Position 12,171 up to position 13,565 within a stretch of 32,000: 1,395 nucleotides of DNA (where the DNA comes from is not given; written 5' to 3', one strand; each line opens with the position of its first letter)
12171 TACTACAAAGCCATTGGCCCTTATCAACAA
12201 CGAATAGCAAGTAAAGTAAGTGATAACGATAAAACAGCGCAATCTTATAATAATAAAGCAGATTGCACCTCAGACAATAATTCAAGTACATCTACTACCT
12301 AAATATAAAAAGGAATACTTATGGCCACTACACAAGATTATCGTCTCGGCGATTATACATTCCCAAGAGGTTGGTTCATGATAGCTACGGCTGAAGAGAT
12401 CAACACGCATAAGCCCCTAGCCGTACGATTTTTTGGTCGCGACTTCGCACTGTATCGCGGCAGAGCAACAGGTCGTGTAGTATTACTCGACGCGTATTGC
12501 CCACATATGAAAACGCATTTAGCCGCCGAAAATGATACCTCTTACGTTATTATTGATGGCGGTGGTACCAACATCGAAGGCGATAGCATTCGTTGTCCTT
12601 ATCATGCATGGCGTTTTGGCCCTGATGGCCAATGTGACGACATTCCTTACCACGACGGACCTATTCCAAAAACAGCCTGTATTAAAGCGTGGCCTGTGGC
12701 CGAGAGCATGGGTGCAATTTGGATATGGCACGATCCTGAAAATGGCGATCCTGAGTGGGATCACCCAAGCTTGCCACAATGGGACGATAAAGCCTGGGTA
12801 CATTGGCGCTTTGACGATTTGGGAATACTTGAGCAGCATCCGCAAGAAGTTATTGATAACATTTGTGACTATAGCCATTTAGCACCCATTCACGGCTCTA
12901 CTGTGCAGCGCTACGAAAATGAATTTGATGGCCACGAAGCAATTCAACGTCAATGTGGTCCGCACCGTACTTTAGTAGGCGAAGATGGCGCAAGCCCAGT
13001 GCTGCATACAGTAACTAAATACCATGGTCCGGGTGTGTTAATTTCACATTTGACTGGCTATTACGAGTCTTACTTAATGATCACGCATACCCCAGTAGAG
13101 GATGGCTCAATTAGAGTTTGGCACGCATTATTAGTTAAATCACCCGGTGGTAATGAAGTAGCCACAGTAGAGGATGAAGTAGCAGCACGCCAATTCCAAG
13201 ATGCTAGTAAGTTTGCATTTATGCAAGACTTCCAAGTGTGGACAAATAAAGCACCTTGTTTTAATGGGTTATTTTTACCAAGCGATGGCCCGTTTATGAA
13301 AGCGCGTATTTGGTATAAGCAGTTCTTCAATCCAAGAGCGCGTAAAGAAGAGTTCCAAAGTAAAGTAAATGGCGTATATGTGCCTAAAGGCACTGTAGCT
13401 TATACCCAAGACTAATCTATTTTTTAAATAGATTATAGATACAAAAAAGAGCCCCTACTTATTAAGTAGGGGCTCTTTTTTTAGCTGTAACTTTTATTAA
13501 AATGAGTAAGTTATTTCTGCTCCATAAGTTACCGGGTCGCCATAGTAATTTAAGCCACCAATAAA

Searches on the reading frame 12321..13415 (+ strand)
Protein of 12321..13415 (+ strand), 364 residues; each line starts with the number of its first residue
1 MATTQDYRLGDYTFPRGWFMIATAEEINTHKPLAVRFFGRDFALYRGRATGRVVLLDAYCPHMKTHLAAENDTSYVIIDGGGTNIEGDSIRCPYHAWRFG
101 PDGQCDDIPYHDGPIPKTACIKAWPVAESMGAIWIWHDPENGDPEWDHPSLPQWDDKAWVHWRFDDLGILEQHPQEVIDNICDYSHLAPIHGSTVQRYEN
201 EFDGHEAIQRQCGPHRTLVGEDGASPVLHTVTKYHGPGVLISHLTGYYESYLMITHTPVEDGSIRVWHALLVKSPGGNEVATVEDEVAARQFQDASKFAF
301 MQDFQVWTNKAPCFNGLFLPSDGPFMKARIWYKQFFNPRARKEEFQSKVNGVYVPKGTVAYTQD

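Call 8: search_protein_families(library=ncbifam, proteins=[window:12321-13415:+])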
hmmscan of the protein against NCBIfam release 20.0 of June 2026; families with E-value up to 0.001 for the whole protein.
window:12321-13415:+ (364 aa): 2 families
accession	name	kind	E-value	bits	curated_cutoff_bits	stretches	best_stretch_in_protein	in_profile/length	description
NF052579.1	BetMthstMoxSdmAMthl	equivalog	1.7e-15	56.9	600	1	18-186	18-174/351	4beta-methylsterol monooxygenase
NF042946.1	3PPDioc_HcaE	equivalog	0.00018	20.6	830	1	13-128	34-137/450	3-phenylpropionate/cinnamic acid dioxygenase subunit alpha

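Call 32: search_protein_families(library=pfam, proteins=[window:12321-13415:+], max_evalue=0.00001)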
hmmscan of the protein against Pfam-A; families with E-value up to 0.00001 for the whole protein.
window:12321-13415:+ (364 aa): 2 families
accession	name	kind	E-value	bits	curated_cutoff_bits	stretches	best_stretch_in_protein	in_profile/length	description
PF19298.5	KshA_C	-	1.3e-57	195.7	23.3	1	135-336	1-207/207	3-Ketosteroid 9alpha-hydroxylase C-terminal domain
PF00355.32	Rieske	-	3.5e-16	59.3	20.3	1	18-112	2-82/88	Rieske [2Fe-2S] domain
